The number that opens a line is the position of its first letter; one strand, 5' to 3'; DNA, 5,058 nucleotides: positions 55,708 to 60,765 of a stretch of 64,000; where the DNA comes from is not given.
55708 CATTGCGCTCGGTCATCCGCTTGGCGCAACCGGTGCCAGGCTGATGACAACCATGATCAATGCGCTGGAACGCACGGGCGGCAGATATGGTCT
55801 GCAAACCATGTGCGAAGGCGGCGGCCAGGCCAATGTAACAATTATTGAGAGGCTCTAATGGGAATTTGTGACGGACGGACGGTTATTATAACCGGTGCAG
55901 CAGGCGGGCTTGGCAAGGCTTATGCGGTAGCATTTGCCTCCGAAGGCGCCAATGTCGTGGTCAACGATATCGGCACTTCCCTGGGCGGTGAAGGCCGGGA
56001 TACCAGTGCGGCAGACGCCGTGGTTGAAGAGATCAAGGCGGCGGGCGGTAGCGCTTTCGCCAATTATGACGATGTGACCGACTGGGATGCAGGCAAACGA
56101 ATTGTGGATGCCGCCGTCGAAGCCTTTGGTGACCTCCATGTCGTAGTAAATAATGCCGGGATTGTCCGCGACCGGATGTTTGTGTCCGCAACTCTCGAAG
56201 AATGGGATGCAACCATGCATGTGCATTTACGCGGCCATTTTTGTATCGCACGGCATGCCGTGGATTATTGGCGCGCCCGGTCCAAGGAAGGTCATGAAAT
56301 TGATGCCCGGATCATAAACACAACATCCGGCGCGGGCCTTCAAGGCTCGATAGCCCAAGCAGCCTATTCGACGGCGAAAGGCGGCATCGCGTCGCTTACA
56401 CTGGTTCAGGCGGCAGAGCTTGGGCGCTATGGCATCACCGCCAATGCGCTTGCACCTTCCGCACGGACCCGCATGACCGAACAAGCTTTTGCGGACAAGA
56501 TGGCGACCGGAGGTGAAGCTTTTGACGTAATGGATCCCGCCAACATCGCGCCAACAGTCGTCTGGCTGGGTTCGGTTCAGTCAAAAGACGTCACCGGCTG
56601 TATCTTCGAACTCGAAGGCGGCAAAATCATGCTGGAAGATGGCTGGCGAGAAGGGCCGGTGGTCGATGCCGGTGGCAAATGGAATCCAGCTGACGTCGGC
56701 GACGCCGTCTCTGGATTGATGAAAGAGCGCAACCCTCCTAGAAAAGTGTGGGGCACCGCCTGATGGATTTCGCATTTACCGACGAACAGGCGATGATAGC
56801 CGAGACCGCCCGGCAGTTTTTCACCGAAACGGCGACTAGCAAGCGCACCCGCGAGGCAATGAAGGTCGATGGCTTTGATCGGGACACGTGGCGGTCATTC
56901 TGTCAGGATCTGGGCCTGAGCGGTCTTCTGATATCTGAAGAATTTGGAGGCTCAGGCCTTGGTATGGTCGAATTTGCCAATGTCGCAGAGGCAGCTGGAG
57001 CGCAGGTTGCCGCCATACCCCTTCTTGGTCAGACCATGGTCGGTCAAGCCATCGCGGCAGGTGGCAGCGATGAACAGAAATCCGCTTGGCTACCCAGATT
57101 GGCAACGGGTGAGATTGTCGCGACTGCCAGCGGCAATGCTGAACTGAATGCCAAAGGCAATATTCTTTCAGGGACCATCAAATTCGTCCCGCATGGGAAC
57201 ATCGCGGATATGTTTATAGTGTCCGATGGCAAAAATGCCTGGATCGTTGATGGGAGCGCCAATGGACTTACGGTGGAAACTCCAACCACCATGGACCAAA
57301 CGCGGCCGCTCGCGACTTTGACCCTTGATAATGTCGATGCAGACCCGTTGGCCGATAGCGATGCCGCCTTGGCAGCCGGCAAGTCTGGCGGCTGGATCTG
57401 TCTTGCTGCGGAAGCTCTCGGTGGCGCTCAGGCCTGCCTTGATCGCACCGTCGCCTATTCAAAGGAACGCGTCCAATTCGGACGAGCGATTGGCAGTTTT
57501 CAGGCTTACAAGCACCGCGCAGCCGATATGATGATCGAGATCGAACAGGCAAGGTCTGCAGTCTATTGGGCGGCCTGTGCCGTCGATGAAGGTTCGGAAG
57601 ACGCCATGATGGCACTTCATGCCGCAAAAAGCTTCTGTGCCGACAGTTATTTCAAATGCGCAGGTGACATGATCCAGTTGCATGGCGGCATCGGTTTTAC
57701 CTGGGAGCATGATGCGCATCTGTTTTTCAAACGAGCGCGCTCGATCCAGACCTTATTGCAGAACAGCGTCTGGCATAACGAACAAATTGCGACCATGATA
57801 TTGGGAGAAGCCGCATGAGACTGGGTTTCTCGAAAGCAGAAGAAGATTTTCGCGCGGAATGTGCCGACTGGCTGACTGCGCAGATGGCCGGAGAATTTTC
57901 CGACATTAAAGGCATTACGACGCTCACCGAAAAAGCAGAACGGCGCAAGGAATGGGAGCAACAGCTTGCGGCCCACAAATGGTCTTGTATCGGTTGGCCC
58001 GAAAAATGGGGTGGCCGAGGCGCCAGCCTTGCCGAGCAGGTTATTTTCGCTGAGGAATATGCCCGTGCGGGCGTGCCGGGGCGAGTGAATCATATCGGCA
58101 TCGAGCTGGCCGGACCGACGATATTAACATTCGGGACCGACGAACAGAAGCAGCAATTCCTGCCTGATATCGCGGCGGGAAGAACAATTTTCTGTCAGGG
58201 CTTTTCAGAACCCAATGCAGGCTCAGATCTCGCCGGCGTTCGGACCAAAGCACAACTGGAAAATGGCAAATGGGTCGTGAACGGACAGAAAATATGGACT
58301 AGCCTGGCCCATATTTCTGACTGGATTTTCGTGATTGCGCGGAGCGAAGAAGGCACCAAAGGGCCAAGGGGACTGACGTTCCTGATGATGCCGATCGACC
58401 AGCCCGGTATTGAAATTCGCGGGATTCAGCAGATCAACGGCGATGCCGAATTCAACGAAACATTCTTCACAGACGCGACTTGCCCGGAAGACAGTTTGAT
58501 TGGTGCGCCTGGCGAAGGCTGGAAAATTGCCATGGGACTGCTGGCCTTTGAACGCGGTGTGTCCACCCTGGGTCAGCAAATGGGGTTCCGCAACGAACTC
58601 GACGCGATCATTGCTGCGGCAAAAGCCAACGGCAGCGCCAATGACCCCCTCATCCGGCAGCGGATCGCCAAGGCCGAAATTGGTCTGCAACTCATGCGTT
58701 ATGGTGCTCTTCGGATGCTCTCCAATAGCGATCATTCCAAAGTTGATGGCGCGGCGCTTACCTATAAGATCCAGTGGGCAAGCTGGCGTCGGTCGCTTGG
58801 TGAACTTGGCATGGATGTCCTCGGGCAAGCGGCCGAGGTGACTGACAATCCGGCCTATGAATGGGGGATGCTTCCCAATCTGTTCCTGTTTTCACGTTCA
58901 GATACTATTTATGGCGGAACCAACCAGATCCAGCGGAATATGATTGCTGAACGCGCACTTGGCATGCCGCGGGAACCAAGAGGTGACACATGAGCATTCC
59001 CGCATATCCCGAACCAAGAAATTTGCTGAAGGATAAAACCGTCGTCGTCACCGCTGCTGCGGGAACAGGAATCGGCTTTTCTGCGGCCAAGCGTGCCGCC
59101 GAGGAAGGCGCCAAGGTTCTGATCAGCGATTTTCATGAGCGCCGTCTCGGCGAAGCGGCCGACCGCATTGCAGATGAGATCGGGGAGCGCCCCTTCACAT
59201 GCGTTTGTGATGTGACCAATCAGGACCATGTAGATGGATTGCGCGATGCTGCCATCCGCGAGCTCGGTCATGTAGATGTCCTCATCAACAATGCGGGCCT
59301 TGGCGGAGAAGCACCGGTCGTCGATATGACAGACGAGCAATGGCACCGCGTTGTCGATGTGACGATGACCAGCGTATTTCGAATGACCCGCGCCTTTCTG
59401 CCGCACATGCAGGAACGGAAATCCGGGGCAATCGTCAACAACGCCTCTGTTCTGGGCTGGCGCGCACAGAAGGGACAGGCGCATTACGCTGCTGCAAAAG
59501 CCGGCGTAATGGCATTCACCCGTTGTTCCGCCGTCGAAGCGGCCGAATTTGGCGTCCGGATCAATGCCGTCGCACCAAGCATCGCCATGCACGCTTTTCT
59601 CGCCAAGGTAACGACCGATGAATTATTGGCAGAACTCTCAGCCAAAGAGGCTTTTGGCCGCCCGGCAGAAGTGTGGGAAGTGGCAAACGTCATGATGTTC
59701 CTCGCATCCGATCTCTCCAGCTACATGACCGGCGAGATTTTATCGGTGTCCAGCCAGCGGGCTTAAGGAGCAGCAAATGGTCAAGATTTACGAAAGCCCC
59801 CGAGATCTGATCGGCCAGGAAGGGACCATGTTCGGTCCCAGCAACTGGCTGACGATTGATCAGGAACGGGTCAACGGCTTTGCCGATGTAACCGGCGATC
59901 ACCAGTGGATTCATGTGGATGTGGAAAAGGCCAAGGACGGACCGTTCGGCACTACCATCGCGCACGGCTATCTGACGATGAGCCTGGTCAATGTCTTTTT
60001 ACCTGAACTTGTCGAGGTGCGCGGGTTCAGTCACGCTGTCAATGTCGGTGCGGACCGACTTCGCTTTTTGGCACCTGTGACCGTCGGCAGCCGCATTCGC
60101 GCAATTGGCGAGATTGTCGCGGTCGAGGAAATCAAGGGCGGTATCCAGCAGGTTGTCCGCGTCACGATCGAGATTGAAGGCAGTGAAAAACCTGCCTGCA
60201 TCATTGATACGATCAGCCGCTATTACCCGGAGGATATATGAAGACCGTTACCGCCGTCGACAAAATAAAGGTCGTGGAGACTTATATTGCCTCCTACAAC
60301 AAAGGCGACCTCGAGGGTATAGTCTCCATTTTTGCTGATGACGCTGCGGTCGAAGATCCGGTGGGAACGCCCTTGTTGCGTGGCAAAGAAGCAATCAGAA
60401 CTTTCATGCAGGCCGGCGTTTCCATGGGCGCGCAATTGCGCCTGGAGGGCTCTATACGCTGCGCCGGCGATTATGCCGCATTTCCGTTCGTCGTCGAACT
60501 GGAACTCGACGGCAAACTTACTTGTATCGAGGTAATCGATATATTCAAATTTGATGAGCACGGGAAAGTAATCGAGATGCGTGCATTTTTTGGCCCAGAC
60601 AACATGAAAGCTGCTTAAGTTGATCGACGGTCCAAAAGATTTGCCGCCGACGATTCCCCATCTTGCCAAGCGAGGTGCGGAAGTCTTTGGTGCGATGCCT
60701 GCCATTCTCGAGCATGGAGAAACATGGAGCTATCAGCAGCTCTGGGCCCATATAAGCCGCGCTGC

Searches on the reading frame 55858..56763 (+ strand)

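Call 25: search_protein_families(library=pfam, proteins=[window:55858-56763:+], max_evalue=0.00001)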
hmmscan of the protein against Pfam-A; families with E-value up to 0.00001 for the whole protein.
window:55858-56763:+ (301 aa): 3 families
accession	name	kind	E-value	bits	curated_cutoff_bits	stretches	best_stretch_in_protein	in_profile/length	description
PF00106.31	adh_short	-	2.4e-40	138.6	26.6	1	8-212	2-192/195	short chain dehydrogenase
PF13561.12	adh_short_C2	-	1.9e-34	119.7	27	1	13-255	1-234/236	Enoyl-(Acyl carrier protein) reductase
PF08659.16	KR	-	1.7e-13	51.4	22.6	1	8-175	2-154/180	KR domain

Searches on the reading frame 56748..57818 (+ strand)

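Call 25: search_protein_families(library=pfam, proteins=[window:56748-57818:+], max_evalue=0.00001)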
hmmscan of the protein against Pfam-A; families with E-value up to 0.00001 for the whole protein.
window:56748-57818:+ (356 aa): 3 families
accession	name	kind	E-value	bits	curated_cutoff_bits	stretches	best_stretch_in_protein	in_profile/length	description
PF00441.29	Acyl-CoA_dh_1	-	7.8e-29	101.2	22.4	1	217-334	16-132/150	Acyl-CoA dehydrogenase, C-terminal domain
PF02771.21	Acyl-CoA_dh_N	-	2.1e-22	80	22.9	1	11-122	1-113/113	Acyl-CoA dehydrogenase, N-terminal domain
PF08028.16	Acyl-CoA_dh_2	-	3.2e-09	37.6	22.7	1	217-318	1-111/134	Acyl-CoA dehydrogenase, C-terminal domain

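Call 74: search_protein_families(library=ncbifam, proteins=[window:56748-57818:+], max_evalue=1e-20)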
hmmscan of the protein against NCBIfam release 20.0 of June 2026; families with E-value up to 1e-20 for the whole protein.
window:56748-57818:+ (356 aa): 10 families
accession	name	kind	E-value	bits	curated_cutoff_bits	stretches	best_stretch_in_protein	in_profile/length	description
NF050027.1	acylCoADhIpdE2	equivalog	1.4e-61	208.7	450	1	12-341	1-300/311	acyl-CoA dehydrogenase IpdE2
TIGR03203.1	pimD_small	equivalog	1.3e-36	126.5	652.7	1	7-348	1-373/378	pimeloyl-CoA dehydrogenase small subunit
NF042972.1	AcrlCoAredClosAcrC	equivalog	2.2e-31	108.9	640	0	214-321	240-346/378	acryloyl-CoA reductase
NF053553.1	prodigi_MBC_PigA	equivalog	5.5e-31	108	500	1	6-320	1-348/381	prodigiosin MBC biosynthesis dehydrogenase PigA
NF045652.1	ProlPCPDhRedW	equivalog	1.3e-30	106.5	650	1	18-318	8-341/376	L-prolyl-[peptidyl-carrier protein] dehydrogenase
NF045552.1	GlutCoADH_Des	equivalog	2.5e-28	99.3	470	1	218-329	246-357/387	glutaryl-CoA dehydrogenase Acd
NF008997.0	PRK12341.1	equivalog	3.4e-28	98.8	537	0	218-332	244-357/382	acyl-CoA dehydrogenase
NF002885.1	PRK03354.1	equivalog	1.7e-23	83.3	540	0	219-331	242-353/378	crotonobetainyl-CoA dehydrogenase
NF058590.1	AcCoDHFadEBacil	equivalog_domain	1.7e-23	83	600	0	10-174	21-207/586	acyl-CoA dehydrogenase FadE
NF042439.1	SulpropCoADesulf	equivalog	3.8e-21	75.3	600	0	220-322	239-341/379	3-sulfinopropanoyl-CoA desulfinase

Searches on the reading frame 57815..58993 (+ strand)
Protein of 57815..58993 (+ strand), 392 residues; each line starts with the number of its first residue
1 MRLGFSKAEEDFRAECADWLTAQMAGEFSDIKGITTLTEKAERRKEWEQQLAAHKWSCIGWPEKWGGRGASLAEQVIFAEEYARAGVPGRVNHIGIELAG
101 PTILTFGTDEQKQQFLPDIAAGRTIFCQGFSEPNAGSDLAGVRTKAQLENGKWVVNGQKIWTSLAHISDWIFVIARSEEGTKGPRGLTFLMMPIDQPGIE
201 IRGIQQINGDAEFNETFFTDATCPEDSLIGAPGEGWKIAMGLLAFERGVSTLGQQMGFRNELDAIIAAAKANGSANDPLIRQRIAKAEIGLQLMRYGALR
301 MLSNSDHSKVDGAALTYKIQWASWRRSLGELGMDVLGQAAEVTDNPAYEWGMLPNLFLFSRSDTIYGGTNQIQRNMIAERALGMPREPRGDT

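Call 25: search_protein_families(library=pfam, proteins=[window:57815-58993:+], max_evalue=0.00001)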
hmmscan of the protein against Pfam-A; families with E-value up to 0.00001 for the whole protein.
window:57815-58993:+ (392 aa): 3 families
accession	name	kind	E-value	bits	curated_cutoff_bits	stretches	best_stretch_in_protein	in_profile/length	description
PF02770.24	Acyl-CoA_dh_M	-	2e-19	70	33.3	1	127-206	1-80/97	Acyl-CoA dehydrogenase, middle domain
PF00441.29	Acyl-CoA_dh_1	-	4.1e-19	69.6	22.4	1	233-381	1-149/150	Acyl-CoA dehydrogenase, C-terminal domain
PF02771.21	Acyl-CoA_dh_N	-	1.9e-18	67.3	22.9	1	8-122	3-112/113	Acyl-CoA dehydrogenase, N-terminal domain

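Call 74: search_protein_families(library=ncbifam, proteins=[window:57815-58993:+], max_evalue=1e-20)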
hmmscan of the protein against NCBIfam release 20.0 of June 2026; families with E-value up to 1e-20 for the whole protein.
window:57815-58993:+ (392 aa): 9 families
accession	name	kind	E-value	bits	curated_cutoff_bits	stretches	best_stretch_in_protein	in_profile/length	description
TIGR03204.1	pimC_large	equivalog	1.6e-67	228.2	623.85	1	3-384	2-395/395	pimeloyl-CoA dehydrogenase large subunit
NF042972.1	AcrlCoAredClosAcrC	equivalog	1.7e-30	106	640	1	40-258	30-252/378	acryloyl-CoA reductase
NF008997.0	PRK12341.1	equivalog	1e-29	103.8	537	1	34-306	29-306/382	acyl-CoA dehydrogenase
NF045652.1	ProlPCPDhRedW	equivalog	2.9e-25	88.9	650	1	41-384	31-375/376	L-prolyl-[peptidyl-carrier protein] dehydrogenase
NF045552.1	GlutCoADH_Des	equivalog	2.2e-24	86.4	470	1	61-253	56-250/387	glutaryl-CoA dehydrogenase Acd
NF042439.1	SulpropCoADesulf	equivalog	8.7e-24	84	600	0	49-234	31-219/379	3-sulfinopropanoyl-CoA desulfinase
NF043006.1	CyhCrbnylCoADH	equivalog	3.1e-23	82.4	650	1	59-301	52-295/380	cyclohexane-1-carbonyl-CoA dehydrogenase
NF053553.1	prodigi_MBC_PigA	equivalog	4.7e-23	81.9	500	1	30-382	25-379/381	prodigiosin MBC biosynthesis dehydrogenase PigA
NF058590.1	AcCoDHFadEBacil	equivalog_domain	9.7e-21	73.9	600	0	61-252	72-265/586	acyl-CoA dehydrogenase FadE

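Call 78: search_dna_similar(query=window:57815-58993:+, collection=plasmids, mode=protein, max_rows=20, max_evalue=1e-40)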
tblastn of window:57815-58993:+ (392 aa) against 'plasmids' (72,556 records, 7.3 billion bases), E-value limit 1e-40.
Records with a match: 269; places in all: 511; records where one place covers at least 80% of the query: 269.
Best place of each record, by identity: 80-90% 16; 60-80% 1; <60% 252.
By first word of the organism name: Rhodococcus 35; Sulfitobacter 28; Sphingobium 22; Pseudosulfitobacter 22; Novosphingobium 14; Streptomyces 13; Roseomonas 13; Paracoccus 11; Variovorax 10; Cupriavidus 9; and 46 more.
By predicted mobility (MOB-suite, as given by PLSDB): non-mobilizable 172; mobilizable 50; conjugative 47.
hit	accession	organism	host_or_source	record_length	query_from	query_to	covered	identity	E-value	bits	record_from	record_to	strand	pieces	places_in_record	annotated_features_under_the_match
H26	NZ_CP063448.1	Novosphingobium sp. ES2-1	mixed culture,activated sludge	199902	1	392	100%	87.0%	0e+0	687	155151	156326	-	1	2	acyl-CoA dehydrogenase family protein (x2)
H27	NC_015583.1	Novosphingobium sp. PP1Y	-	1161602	1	389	99%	84.6%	0e+0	670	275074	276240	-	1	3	none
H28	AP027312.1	Sphingobium sp. TomMM7A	-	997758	1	391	100%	83.9%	0e+0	665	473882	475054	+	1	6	putative acyl-CoA dehydrogenase FadE | acyl-CoA dehydrogenase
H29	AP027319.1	Sphingobium sp. TomTYG42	-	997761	1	391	100%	83.9%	0e+0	665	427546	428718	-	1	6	putative acyl-CoA dehydrogenase FadE | acyl-CoA dehydrogenase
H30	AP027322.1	Sphingobium sp. TomTYG43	-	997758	1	391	100%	83.9%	0e+0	665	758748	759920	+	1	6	putative acyl-CoA dehydrogenase FadE | acyl-CoA dehydrogenase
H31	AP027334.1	Sphingobium sp. TomTYG71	-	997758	1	391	100%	83.9%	0e+0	665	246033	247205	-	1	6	putative acyl-CoA dehydrogenase FadE | acyl-CoA dehydrogenase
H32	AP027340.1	Sphingobium sp. TomTYG73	-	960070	1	391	100%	83.9%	0e+0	665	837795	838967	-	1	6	putative acyl-CoA dehydrogenase FadE | acd: acyl-CoA dehydrogenase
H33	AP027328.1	Sphingobium sp. TomTYG64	-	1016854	1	391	100%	83.9%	0e+0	664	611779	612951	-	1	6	putative acyl-CoA dehydrogenase FadE | acyl-CoA dehydrogenase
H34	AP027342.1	Sphingobium sp. TomTYG74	-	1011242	1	391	100%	83.6%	0e+0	664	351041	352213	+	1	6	putative acyl-CoA dehydrogenase FadE | acd: acyl-CoA dehydrogenase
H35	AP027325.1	Sphingobium sp. TomTYG46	-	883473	1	391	100%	83.6%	0e+0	663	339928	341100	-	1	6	putative acyl-CoA dehydrogenase FadE | acd_2: acyl-CoA dehydrogenase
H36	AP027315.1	Sphingobium sp. TomMM15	-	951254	1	391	100%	83.6%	0e+0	661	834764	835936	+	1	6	putative acyl-CoA dehydrogenase FadE | acyl-CoA dehydrogenase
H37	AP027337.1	Sphingobium sp. TomTYG72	-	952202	1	391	100%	83.4%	0e+0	662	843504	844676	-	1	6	putative acyl-CoA dehydrogenase FadE | acyl-CoA dehydrogenase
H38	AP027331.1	Sphingobium sp. TomTYG65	-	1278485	1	390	99%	83.3%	0e+0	659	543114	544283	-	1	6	fadE30: acyl-CoA dehydrogenase | acd: acyl-CoA dehydrogenase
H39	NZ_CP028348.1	Novosphingobium sp. THN1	cell culture,surface water of Lake Taihu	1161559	1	390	99%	81.8%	0e+0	663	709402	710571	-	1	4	record has no annotation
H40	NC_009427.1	Novosphingobium aromaticivorans DSM 12444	-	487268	1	390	99%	81.3%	0e+0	661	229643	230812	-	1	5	acyl-CoA dehydrogenase family protein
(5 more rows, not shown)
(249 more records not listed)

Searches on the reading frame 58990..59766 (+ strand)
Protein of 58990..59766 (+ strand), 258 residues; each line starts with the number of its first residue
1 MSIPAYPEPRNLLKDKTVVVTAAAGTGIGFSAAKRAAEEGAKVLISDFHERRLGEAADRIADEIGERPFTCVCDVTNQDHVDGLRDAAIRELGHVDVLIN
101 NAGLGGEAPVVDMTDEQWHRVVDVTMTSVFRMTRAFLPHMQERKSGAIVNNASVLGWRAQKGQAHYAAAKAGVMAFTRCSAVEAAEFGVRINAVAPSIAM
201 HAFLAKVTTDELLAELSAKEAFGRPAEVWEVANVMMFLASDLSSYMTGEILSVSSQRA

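Call 25: search_protein_families(library=pfam, proteins=[window:58990-59766:+], max_evalue=0.00001)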
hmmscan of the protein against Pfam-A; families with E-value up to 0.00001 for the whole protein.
window:58990-59766:+ (258 aa): 3 families
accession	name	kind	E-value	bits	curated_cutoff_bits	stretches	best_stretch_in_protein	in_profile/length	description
PF13561.12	adh_short_C2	-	2.6e-60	204.4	27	1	23-253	3-231/236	Enoyl-(Acyl carrier protein) reductase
PF00106.31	adh_short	-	7.3e-51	172.9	26.6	1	16-206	1-189/195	short chain dehydrogenase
PF08659.16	KR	-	2.2e-13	50.9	22.6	1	18-178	3-161/180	KR domain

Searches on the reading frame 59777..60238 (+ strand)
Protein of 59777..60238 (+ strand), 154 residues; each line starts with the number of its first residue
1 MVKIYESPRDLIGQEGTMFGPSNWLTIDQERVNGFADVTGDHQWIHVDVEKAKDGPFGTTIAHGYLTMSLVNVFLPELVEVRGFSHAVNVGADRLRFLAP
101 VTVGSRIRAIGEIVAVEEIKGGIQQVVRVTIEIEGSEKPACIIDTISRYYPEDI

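Call 89: search_protein_families(library=pfam, proteins=[window:59777-60238:+], max_evalue=0.001)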
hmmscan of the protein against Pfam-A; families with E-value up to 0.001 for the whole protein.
seq(154 aa): 2 families
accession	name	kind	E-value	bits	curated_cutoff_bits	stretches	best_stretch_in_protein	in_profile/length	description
PF01575.25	MaoC_dehydratas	-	1.4e-26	92.9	27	1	16-130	7-118/123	MaoC like domain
PF13452.11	FAS1_DH_region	-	0.00012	22.6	22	1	25-134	12-122/132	FAS1-like, dehydratase domain region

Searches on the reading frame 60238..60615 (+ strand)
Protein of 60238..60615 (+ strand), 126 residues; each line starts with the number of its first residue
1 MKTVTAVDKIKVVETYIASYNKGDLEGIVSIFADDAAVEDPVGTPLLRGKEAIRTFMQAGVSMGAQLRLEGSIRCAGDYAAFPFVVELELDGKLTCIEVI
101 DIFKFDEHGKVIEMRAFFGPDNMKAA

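Call 89: search_protein_families(library=pfam, proteins=[window:60238-60615:+], max_evalue=0.001)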
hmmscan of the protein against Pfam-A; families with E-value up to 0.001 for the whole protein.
seq(126 aa): 5 families
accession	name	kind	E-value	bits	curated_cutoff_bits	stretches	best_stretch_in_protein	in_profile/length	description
PF12680.13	SnoaL_2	-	1.9e-14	54.6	27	1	13-114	1-102/102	SnoaL-like domain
PF07366.18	SnoaL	-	0.00012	22.3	28.4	0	12-59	3-49/126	SnoaL-like polyketide cyclase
PF02136.26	NTF2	-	0.00021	22.1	21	1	12-59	5-51/116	Nuclear transport factor 2 (NTF2) domain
PF13474.12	SnoaL_3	-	0.00041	21.1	22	1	12-70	4-62/121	SnoaL-like domain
PF13577.12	SnoaL_4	-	0.00095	19.6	24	0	12-62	12-62/126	SnoaL-like domain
